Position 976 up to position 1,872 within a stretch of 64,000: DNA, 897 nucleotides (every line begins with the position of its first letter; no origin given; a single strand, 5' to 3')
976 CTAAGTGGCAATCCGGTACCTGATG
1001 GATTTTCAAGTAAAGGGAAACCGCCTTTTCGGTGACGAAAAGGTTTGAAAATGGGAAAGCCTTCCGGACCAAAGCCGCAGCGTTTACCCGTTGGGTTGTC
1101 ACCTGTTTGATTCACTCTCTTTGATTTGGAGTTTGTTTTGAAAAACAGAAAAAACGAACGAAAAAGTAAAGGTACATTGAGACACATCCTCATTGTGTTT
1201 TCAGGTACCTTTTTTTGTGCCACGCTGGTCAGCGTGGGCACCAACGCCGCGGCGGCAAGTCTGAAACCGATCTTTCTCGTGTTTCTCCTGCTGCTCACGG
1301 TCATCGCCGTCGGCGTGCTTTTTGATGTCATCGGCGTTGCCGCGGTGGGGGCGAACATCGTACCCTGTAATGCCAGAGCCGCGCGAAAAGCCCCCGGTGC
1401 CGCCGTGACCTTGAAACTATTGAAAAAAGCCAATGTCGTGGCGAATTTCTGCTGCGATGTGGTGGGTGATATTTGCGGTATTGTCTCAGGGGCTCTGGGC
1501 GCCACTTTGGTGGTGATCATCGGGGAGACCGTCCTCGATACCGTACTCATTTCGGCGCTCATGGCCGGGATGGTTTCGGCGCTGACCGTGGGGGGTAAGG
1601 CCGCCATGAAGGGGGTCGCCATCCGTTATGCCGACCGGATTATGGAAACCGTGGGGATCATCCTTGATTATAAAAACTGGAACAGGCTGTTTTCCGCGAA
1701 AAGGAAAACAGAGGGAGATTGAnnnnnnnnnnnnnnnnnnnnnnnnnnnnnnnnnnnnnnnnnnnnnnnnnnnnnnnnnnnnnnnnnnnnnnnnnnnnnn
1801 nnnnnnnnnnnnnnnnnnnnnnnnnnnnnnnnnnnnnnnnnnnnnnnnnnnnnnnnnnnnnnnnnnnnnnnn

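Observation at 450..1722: Probable OLE RNA locus (ispA - ~600-nt non-coding RNA - oapA-like - dxs)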

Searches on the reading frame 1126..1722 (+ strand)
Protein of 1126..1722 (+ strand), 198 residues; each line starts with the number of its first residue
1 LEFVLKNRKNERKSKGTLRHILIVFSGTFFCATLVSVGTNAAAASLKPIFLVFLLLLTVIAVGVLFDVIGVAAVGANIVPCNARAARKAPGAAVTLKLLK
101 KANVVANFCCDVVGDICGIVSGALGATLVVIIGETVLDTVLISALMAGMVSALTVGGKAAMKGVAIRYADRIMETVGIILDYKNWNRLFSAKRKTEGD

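Call 4: search_protein_families(library=pfam, proteins=[window:1126-1722:+], max_evalue=0.01)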
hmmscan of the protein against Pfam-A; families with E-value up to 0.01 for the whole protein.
window:1126-1722:+ (198 aa): 0 families

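Call 5: search_protein_families(library=ncbifam, proteins=[window:1126-1722:+], max_evalue=0.01)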
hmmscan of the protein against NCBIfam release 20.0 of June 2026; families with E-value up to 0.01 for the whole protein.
window:1126-1722:+ (198 aa): 0 families

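Call 7: find_homologous_proteins(query=window:1138-1722:+)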
Query window:1138-1722:+ (194 aa): 285 proteins with E <= 0.001 among 1551 candidates; the best 120 are listed.
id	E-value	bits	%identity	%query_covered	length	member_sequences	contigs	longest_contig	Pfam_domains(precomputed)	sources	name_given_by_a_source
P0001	2.5e-108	378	94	100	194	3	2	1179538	-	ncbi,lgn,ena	-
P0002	1.3e-104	366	90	100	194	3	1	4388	-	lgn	-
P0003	2.0e-101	355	87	100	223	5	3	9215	-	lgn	-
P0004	4.9e-96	338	90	93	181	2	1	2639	-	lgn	-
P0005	5.3e-87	308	77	99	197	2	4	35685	-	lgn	-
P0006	1.3e-84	300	75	99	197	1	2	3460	-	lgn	-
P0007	3.8e-84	299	75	99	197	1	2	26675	-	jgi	jgi:CBS domain containing-hemolysin-like protein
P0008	5.0e-84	298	72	99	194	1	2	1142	-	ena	-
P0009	1.4e-83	297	71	99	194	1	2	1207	-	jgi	-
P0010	1.5e-83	297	71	99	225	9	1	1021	-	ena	-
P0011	3.9e-83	296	70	99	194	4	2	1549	-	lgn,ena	-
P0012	5.9e-83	295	71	99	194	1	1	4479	-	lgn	-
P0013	2.2e-82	293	71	99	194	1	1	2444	-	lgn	-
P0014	4.4e-82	292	72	98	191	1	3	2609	-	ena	-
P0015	3.0e-81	289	72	99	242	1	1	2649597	-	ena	-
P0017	1.2e-79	284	68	100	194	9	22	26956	-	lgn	-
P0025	8.1e-73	262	63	100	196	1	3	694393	-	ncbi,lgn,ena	ncbi:MAG: hypothetical protein ACOX8R_00295 [Bacillota bacterium]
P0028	3.0e-61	224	58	100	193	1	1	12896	-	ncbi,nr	ncbi:MAG: hypothetical protein Q4C00_00520 [Bacillota bacterium]|nr:hypothetical protein [Bacillota 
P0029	6.0e-61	223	59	99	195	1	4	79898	-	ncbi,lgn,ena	-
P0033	5.2e-56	207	55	92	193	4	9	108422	-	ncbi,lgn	ncbi:MAG: hypothetical protein RSB05_00760 [Clostridiales bacterium]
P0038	2.8e-35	140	47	93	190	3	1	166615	PF01595.26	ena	-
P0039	2.7e-33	133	43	90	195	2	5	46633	PF01595.26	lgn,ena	-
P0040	5.3e-33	132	41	90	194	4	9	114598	PF01595.26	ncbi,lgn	ncbi:MAG: CNNM domain-containing protein [Dethiobacteria bacterium]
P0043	9.8e-32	128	43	91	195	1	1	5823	PF01595.26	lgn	-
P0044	2.3e-31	127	41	98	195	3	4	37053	PF01595.26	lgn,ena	-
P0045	3.2e-31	127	41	87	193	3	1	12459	PF01595.26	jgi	-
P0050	1.6e-30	124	40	94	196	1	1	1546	PF01595.26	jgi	jgi:CBS domain containing-hemolysin-like protein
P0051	1.7e-30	124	40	98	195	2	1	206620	PF01595.26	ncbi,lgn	-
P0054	5.8e-30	122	39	91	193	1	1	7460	PF01595.26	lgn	-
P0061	1.2e-28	118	43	84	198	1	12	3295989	PF01595.26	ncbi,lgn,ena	-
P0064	1.7e-28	118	43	84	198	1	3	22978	PF01595.26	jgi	jgi:CBS domain containing-hemolysin-like protein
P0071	8.0e-28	115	41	87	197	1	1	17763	PF01595.26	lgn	-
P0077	9.9e-28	115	44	63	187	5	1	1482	PF01595.26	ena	-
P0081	1.6e-27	114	39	99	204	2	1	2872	PF01595.26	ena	-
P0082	1.6e-27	114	42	87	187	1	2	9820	PF01595.26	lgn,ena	-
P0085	4.4e-27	113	43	86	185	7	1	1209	PF01595.26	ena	-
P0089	6.6e-27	112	40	84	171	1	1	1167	PF01595.26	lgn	-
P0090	7.0e-27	112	38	91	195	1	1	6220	PF01595.26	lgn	-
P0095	1.6e-26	111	41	86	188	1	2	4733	PF01595.26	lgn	-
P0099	2.6e-26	110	41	94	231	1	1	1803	PF01595.26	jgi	-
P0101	3.0e-26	110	38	93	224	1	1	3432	PF01595.26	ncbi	-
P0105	4.4e-26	110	39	87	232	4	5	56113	PF01595.26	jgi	jgi:hypothetical protein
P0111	6.9e-26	109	46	58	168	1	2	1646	PF01595.26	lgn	-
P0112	6.9e-26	109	48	59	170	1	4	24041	PF01595.26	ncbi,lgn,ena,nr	ncbi:MAG: hypothetical protein IJ509_03660 [Bacilli bacterium]|nr:hypothetical protein [Bacilli bact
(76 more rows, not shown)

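Call 14: find_related_loci(query=A1, collection=genome_contigs, flank=4000)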
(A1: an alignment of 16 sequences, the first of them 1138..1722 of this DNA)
Query A1 (194 aa) in genome_contigs; peptide patterns used: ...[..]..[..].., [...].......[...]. (x = any residue, [..] = any of these).
600 stretches matched a pattern (row limit reached: there are more); 583 encode a relative of the query (tblastn E <= 1e-3); the best 80 are kept; 80 distinct loci.
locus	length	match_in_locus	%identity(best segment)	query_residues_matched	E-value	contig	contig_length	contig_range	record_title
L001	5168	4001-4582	90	1-194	6e-104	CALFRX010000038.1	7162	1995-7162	MAG TPA_asm: uncultured Peptococcaceae bacterium isolate SRR1562003_bin.66_CONCOCT_v1.1_MAG genome assembly, contig: ERZ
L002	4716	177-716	56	16-194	2e-56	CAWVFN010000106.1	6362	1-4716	MAG: Bacillota bacterium isolate metabat2_coassembly_bwa.842 MAG genome assembly, contig: k87_1102993, whole genome shot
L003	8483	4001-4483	45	24-184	3e-37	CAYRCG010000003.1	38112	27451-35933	MAG TPA_asm: uncultured Syntrophomonas sp. isolate binchicken_co59_827 genome assembly, contig: NODE_1799_length_38112_c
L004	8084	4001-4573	43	4-189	1e-35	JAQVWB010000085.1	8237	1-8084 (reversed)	MAG: Syntrophomonadaceae bacterium isolate STF1_93 NODE_29979_length_8237_cov_2.832059_Sandtown_F1, whole genome shotgun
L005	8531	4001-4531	44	18-189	2e-35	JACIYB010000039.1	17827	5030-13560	MAG: Syntrophomonadaceae bacterium isolate MAG-67 Syntrophomonadaceae_O3_bin28_Scaffold_39, whole genome shotgun sequenc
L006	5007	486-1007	41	9-180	1e-34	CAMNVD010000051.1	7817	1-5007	MAG: uncultured Clostridia bacterium isolate SRR19792984_bin.14_metawrap_v1.3_MAG genome assembly, contig: ERZ12290374_7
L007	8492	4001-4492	43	8-169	5e-34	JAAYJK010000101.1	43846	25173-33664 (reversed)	MAG: Syntrophomonadaceae bacterium isolate AS10tlH2TH_281 239478_AS10, whole genome shotgun sequence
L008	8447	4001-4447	46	24-170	9e-34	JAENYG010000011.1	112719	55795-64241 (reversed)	MAG: Syntrophomonas sp. isolate B5_bin.5 B5_bin5_NODE_80_length_112719_cov_52.790102, whole genome shotgun sequence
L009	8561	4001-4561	38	9-190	2e-33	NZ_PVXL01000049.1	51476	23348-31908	Neomoorella stamsii strain DSM 26217 MOST_contig000049, whole genome shotgun sequence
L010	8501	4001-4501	44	18-184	4e-33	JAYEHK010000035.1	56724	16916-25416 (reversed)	MAG: Bacillota bacterium isolate MAG220 MAG220_35, whole genome shotgun sequence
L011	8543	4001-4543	46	1-180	5e-35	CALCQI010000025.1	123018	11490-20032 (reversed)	MAG TPA_asm: uncultured Peptococcaceae bacterium isolate SRR1562003_bin.17_CONCOCT_v1.1_MAG genome assembly, contig: ERZ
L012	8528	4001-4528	38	3-176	6e-33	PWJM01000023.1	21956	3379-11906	MAG: Syntrophomonadaceae bacterium isolate CSSed10_148R1 CS-Sed10-C4069, whole genome shotgun sequence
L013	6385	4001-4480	44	24-183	2e-32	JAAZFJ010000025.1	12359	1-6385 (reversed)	MAG: Syntrophomonadaceae bacterium isolate AS10tlH2TH_207 19940_AS10, whole genome shotgun sequence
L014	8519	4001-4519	40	5-178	4e-32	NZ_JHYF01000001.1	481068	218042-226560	Alkaliphilus transvaalensis ATCC 700919 T335DRAFT_scaffold00001.1_C, whole genome shotgun sequence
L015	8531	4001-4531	39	15-191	4e-32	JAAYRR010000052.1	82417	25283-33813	MAG: Bacillota bacterium isolate AS23ysBPME_228 77931_AS23, whole genome shotgun sequence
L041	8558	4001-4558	39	9-190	2e-29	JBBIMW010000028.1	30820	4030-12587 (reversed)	MAG: Peptococcaceae bacterium isolate STS170223_bin_241 NODE_502_length_30820_cov_5.471412, whole genome shotgun sequenc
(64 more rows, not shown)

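Call 25: find_encoding_contigs(protein=P0001, flank=10000, max_places=2)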
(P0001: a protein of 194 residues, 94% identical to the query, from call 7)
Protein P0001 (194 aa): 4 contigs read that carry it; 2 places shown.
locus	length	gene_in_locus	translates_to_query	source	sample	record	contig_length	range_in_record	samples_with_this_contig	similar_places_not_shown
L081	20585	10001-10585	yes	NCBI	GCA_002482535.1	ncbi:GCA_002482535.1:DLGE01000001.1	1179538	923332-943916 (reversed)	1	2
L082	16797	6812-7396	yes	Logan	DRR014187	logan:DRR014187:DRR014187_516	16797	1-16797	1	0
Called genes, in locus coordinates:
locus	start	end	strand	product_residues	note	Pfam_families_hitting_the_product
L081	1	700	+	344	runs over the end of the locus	PF19568:Spore_III_AA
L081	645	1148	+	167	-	PF09548:Spore_III_AB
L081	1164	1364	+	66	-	PF06686:SpoIIIAC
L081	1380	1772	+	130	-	PF06686:SpoIIIAC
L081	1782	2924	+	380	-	PF09546:Spore_III_AE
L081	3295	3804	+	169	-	PF09581:Spore_III_AF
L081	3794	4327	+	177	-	-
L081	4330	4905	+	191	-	PF12685:SpoIIIAH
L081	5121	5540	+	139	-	PF03780:Asp23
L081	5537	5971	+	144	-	PF01029:NusB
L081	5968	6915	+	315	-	PF00814:TsaD, PF22521:HypF_C_2 (weak)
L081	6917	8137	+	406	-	PF13742:tRNA_anti_2, PF01336:tRNA_anti-codon, PF02601:Exonuc_VII_L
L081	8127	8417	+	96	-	PF02609:Exonuc_VII_S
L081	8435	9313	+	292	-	PF00348:polyprenyl_synt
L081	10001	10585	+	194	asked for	-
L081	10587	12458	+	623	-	PF13292:DXP_synthase_N, PF00456:Transketolase_N (faint), PF02779:Transket_pyr, PF02780:Transketolase_C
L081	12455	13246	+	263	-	PF01479:S4 (weak), PF01728:FtsJ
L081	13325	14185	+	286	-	PF01513:NAD_kinase, PF20143:NAD_kinase_C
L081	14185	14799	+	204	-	PF13847:Methyltransf_31, PF06962:rRNA_methylase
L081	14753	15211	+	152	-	PF01316:Arg_repressor, PF02863:Arg_repressor_C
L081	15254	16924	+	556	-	PF02463:SMC_N, PF13175:AAA_15 (weak), PF13476:AAA_23, PF13304:AAA_21 (faint)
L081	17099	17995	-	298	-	PF01979:Amidohydro_1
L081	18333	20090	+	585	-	PF01268:FTHFS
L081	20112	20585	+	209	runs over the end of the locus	PF04961:FTCD_C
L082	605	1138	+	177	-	-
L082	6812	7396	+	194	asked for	-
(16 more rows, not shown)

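Call 26: find_encoding_contigs(protein=P0005, flank=3000, max_places=1)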
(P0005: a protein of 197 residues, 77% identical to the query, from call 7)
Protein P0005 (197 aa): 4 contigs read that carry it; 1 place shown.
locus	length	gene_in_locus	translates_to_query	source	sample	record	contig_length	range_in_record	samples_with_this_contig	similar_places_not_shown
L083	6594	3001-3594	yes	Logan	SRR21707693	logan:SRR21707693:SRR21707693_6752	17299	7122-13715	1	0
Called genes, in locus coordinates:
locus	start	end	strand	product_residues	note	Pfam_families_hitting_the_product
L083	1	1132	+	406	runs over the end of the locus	PF13742:tRNA_anti_2, PF01336:tRNA_anti-codon, PF02601:Exonuc_VII_L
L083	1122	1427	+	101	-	PF02609:Exonuc_VII_S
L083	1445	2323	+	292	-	PF00348:polyprenyl_synt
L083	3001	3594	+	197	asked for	-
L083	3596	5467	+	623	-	PF13292:DXP_synthase_N, PF00456:Transketolase_N (faint), PF00676:E1_dh (weak), PF02779:Transket_pyr, PF02780:Transketolase_C, PF17147:PFOR_II (weak)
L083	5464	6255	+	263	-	PF01479:S4, PF01728:FtsJ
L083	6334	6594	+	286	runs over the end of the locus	PF01513:NAD_kinase, PF20143:NAD_kinase_C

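Call 27: find_encoding_contigs(protein=P0017, flank=3000, max_places=1)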
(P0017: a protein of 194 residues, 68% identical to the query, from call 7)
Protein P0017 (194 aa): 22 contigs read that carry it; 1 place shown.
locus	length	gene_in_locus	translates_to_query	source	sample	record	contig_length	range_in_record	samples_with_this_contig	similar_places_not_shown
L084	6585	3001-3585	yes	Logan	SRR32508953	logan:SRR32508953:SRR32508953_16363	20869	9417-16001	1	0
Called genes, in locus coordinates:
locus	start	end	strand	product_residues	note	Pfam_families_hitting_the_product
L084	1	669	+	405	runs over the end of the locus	PF13742:tRNA_anti_2, PF01336:tRNA_anti-codon, PF02601:Exonuc_VII_L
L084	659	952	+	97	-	PF02609:Exonuc_VII_S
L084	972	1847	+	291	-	PF00348:polyprenyl_synt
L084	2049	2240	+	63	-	PF04024:PspC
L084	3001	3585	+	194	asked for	-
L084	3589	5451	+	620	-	PF13292:DXP_synthase_N, PF00456:Transketolase_N (faint), PF00676:E1_dh (weak), PF02775:TPP_enzyme_C (faint), PF02779:Transket_pyr, PF02780:Transketolase_C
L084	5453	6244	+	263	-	PF01479:S4 (faint), PF01728:FtsJ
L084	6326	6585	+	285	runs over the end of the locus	PF01513:NAD_kinase, PF20143:NAD_kinase_C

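Call 28: find_encoding_contigs(protein=P0025, flank=3000, max_places=1)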
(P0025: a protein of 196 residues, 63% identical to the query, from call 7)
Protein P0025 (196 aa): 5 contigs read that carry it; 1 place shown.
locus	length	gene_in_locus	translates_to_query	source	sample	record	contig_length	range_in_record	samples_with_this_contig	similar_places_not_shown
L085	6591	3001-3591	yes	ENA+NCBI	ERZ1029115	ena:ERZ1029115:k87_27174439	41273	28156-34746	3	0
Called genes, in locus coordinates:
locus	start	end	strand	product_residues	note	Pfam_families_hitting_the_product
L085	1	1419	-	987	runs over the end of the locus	PF00395:SLH, PF13306:LRR_5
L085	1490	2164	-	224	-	-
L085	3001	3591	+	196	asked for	-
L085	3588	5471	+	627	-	PF13292:DXP_synthase_N, PF00456:Transketolase_N (faint), PF02779:Transket_pyr, PF02780:Transketolase_C, PF17147:PFOR_II (weak)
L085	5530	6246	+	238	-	PF01728:FtsJ, PF06325:PrmA (weak)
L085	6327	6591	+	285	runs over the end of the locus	PF01513:NAD_kinase, PF20143:NAD_kinase_C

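Call 29: find_encoding_contigs(protein=P0028, flank=3000, max_places=1)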
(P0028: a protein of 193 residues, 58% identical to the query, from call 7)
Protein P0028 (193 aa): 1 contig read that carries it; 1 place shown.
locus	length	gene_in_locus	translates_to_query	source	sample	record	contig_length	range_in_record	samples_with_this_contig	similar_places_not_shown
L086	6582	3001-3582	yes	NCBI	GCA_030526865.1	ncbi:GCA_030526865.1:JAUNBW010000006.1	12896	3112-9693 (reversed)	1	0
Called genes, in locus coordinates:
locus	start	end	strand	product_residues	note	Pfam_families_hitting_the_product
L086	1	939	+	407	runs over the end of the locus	PF13742:tRNA_anti_2, PF01336:tRNA_anti-codon, PF02601:Exonuc_VII_L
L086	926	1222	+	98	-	PF02609:Exonuc_VII_S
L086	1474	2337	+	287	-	PF00348:polyprenyl_synt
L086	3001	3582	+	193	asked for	-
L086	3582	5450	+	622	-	PF13292:DXP_synthase_N, PF02779:Transket_pyr, PF02780:Transketolase_C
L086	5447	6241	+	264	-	PF01479:S4, PF01728:FtsJ, PF06325:PrmA (weak)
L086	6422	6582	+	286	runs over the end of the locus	PF01513:NAD_kinase, PF20143:NAD_kinase_C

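Call 30: find_encoding_contigs(protein=P0033, flank=3000, max_places=1)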
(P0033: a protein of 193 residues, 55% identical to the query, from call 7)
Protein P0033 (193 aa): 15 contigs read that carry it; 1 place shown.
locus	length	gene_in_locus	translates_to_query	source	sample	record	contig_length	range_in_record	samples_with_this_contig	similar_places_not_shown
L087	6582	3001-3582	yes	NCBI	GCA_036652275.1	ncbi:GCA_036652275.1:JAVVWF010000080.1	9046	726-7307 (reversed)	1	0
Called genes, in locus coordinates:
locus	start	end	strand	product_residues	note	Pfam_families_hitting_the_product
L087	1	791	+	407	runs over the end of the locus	PF13742:tRNA_anti_2, PF01336:tRNA_anti-codon, PF02601:Exonuc_VII_L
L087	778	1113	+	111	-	PF02609:Exonuc_VII_S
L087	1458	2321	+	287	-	PF00348:polyprenyl_synt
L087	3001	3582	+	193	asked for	-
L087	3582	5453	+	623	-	PF13292:DXP_synthase_N, PF02779:Transket_pyr, PF02780:Transketolase_C, PF17147:PFOR_II (weak)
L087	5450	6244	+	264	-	PF01479:S4 (weak), PF01728:FtsJ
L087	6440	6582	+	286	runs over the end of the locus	PF01513:NAD_kinase, PF20143:NAD_kinase_C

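Call 31: find_encoding_contigs(protein=P0029, flank=3000, max_places=1)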
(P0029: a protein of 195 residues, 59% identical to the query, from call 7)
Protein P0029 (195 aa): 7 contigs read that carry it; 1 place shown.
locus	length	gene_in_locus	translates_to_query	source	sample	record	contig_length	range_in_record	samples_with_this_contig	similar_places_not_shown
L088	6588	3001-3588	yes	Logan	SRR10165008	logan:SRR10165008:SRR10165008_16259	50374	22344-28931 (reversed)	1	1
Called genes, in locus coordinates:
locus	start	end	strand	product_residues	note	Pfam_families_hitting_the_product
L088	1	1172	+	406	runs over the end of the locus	PF13742:tRNA_anti_2, PF01336:tRNA_anti-codon, PF02601:Exonuc_VII_L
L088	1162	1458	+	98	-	PF02609:Exonuc_VII_S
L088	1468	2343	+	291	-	PF00348:polyprenyl_synt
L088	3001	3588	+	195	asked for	-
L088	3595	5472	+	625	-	PF13292:DXP_synthase_N, PF00676:E1_dh (faint), PF02779:Transket_pyr, PF02780:Transketolase_C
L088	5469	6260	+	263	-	PF01728:FtsJ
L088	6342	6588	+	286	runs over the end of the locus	PF01513:NAD_kinase, PF20143:NAD_kinase_C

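Call 46: search_protein_families(library=pfam, alignment_id=A3, max_evalue=1)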
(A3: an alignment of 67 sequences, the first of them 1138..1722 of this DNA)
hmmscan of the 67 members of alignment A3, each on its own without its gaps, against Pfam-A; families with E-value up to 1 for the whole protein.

A. member 1, window:1138-1722:+ (194 aa): 0 families

B. families by the number of members that match (of 67 scanned): 65 families (the first 25 are shown)
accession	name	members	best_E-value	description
PF01595.25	CNNM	53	3.3e-08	Cyclin M transmembrane N-terminal domain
PF10864.13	DUF2663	9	0.017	Protein of unknown function (DUF2663)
PF12420.13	DUF3671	8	0.011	Fam-L, Fam-M like protein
PF09788.14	Tmemb_55A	6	0.016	Transmembrane protein 55A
PF05297.16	Herpes_LMP1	5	0.00088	Herpesvirus latent membrane protein 1 (LMP1)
PF20563.3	DUF6773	5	0.019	Family of unknown function (DUF6773)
PF24838.2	8xMP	4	0.027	Octameric membrane protein family (8xMP)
PF20136.4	DUF6526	4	0.056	Family of unknown function (DUF6526)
PF16900.11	REPA_OB_2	3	0.0055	Replication protein A OB domain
PF06993.17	DUF1304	3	0.0091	Protein of unknown function (DUF1304)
PF01284.28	MARVEL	3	0.12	Membrane-associating domain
PF16083.10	Phage_holin_3_3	3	0.13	LydA holin phage, holin superfamily III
PF20990.2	DUF2207_C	3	0.17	Predicted membrane protein (DUF2207) C-terminal domain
PF05656.20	DUF805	2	0.0044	Protein of unknown function (DUF805)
PF25587.1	Rv2743c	2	0.014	Rv2743c family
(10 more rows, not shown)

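Call 49: predict_structure(alignment_id=A3)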
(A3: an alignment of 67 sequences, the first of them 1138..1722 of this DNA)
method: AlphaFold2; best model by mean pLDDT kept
length: 194 residues; sequences in the alignment: 67
mean_pLDDT: 78.2   pTM: 0.67
mean pLDDT of the five models: 78.2, 76.9, 75.4, 74.5, 71.0
residues with pLDDT >= 90: 16; 70-90: 137; 50-70: 29; < 50: 12
segments of 3 or more residues with pLDDT < 50: 1-9, 192-194
pLDDT, mean of each block of 10 residues (from residue 1): 44 68 75 71 77 89 91 80 78 87 86 86 81 79 90 88 88 79 59 45
secondary structure, 60 per line:
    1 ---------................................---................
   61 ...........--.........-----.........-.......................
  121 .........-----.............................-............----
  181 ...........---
elements in order: H10-41 H45-71 H74-82 H88-96 H98-129 H135-163 H165-176 H181-191

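Call 52: fold_search(model_id=the predicted structure, library=pdb)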
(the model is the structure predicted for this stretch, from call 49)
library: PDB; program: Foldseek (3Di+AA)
matches with E <= 10: 84; with E <= 0.001: 0
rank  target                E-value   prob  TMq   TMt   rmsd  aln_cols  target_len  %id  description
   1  7m1t_B                4.0e-02  1.00  0.50  0.32   8.8       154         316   13  Crystal structure of an archaeal CNNM, MtCorB, with C-terminal deletion in complex with Mg2+-ATP (released 2021-06-16)
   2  7m1t_A                6.2e-02  1.00  0.54  0.34   8.7       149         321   13  Crystal structure of an archaeal CNNM, MtCorB, with C-terminal deletion in complex with Mg2+-ATP (released 2021-06-16)
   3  7m1u_A                1.4e-01  1.00  0.54  0.35  10.4       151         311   15  Crystal structure of an archaeal CNNM, MtCorB, R235L mutant with C-terminal deletion (released 2021-06-16)
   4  6vq6_b                3.8e-01  0.18  0.19  0.18  19.9       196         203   16  Mammalian V-ATPase from rat brain - composite model of rotational state 1 bound to ADP and SidK (built from focused re (released 2020-03-18)
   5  7m1u_B                4.4e-01  0.99  0.51  0.35   7.6       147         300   12  Crystal structure of an archaeal CNNM, MtCorB, R235L mutant with C-terminal deletion (released 2021-06-16)
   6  6xby_b                9.1e-01  0.10  0.17  0.17  19.1       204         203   14  Cryo-EM structure of V-ATPase from bovine brain, state 2 (released 2020-08-19)
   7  9a65_A                1.1e+00  0.13  0.21  0.09  51.8       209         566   16  Integrative model of YVAQ-MCPB by crosslinking MS and deep learning (released 2024-09-18)
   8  7cff                  1.1e+00  0.91  0.46  0.55  10.2       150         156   15  Structure of the thermostabilized transmembrane domain of the bacterial CNNM/CorC family Mg2+ transporter in complex wit (released 2021-02-24)
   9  9brq_b                1.3e+00  0.07  0.16  0.16  21.1       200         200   13  Intact V-ATPase State 3 and synaptophysin complex in mouse brain isolated synaptic vesicles (released 2024-06-19)
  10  9a72_A                1.7e+00  0.15  0.24  0.18  32.5       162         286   14  Integrative model of YFMS-CHEW by crosslinking MS and deep learning (released 2024-09-18)
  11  1qu7_A                1.7e+00  0.10  0.20  0.18  48.3       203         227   10  FOUR HELICAL-BUNDLE STRUCTURE OF THE CYTOPLASMIC DOMAIN OF A SERINE CHEMOTAXIS RECEPTOR (released 2000-07-12)
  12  7ung_D0               2.5e+00  0.10  0.21  0.17  27.5       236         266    6  48-nm repeat of the human respiratory doublet microtubule (released 2022-10-05)
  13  8c5v_I                2.9e+00  0.09  0.22  0.11  47.8       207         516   15  Chemotaxis core signalling unit from E protein lysed E. coli cells (released 2023-09-13)
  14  8otz_EW               3.0e+00  0.14  0.29  0.20  26.7       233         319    8  48-nm repeat of the native axonemal doublet microtubule from bovine sperm (released 2023-11-22)
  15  1few                  3.2e+00  0.16  0.30  0.32  17.7       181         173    9  CRYSTAL STRUCTURE OF SMAC/DIABLO (released 2000-09-13)
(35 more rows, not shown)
